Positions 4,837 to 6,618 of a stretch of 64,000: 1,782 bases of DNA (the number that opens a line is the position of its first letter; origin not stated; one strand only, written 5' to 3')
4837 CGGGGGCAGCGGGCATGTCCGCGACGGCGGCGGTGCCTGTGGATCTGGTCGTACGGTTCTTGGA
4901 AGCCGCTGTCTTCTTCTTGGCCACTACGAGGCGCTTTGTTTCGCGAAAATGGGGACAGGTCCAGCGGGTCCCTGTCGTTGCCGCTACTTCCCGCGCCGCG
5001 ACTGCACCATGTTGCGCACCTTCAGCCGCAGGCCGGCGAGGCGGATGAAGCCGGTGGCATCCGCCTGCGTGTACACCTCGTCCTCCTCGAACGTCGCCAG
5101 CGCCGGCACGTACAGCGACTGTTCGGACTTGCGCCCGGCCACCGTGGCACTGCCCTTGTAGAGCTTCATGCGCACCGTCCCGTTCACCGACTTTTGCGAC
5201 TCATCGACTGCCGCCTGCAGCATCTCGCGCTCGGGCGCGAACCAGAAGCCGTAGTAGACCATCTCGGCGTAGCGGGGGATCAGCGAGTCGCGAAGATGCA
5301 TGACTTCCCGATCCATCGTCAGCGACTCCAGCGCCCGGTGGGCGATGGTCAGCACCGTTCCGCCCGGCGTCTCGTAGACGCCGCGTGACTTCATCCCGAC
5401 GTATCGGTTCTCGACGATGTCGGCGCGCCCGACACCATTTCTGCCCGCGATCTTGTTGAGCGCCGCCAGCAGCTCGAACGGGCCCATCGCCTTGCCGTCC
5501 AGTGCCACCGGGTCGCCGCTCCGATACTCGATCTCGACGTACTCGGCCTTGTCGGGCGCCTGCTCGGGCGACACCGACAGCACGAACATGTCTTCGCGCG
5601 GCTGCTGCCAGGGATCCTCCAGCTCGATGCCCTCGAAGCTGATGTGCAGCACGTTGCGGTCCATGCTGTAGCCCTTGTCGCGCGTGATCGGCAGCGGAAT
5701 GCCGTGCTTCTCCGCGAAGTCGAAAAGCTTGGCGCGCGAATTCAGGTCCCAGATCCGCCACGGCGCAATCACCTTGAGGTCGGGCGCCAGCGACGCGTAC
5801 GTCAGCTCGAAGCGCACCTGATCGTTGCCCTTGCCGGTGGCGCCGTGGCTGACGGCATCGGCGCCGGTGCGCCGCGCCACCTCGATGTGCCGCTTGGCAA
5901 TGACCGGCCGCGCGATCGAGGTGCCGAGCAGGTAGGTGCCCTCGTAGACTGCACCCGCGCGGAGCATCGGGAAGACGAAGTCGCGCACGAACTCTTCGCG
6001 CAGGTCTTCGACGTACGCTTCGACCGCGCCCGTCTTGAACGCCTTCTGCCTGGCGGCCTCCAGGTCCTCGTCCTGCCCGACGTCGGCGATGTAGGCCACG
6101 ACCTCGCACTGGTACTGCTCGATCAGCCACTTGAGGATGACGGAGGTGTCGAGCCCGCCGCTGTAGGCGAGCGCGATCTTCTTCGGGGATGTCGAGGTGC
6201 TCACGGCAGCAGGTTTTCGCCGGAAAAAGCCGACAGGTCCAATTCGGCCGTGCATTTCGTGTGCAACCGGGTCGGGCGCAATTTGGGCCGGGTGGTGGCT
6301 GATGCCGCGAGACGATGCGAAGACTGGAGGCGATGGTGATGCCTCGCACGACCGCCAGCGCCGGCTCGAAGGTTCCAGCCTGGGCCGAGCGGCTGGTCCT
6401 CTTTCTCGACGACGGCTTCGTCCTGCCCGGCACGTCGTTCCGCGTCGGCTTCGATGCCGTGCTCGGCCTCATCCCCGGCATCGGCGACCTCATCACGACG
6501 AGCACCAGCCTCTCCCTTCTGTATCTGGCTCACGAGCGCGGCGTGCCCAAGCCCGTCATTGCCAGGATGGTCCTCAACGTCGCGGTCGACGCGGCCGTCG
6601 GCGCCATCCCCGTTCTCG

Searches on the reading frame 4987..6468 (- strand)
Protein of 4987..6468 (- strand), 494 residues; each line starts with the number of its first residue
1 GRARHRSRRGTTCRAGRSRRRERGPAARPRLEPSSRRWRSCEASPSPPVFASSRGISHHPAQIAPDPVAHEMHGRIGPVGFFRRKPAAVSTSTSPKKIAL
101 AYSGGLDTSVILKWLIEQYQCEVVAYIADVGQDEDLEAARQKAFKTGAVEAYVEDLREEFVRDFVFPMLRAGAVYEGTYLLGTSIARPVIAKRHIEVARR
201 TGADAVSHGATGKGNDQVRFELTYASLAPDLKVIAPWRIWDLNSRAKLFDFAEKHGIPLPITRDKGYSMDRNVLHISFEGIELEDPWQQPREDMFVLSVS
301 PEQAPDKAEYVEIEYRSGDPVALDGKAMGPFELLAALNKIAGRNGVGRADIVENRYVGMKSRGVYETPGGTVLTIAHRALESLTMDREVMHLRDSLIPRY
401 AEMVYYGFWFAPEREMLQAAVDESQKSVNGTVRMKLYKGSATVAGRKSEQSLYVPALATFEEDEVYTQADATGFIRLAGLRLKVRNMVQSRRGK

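Call 80: search_protein_families(library=pfam, proteins=[window:4987-6468:-], max_evalue=0.00001)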
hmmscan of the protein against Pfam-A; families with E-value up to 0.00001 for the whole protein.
window:4987-6468:- (494 aa): 2 families
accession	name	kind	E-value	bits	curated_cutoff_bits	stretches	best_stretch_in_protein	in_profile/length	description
PF20979.2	Arginosuc_syn_C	-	8.4e-84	281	27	1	267-484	1-218/219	Arginosuccinate synthase C-terminal domain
PF00764.25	Arginosuc_synth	-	1.5e-65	220.6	27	1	97-258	1-162/162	Arginosuccinate synthase N-terminal HUP domain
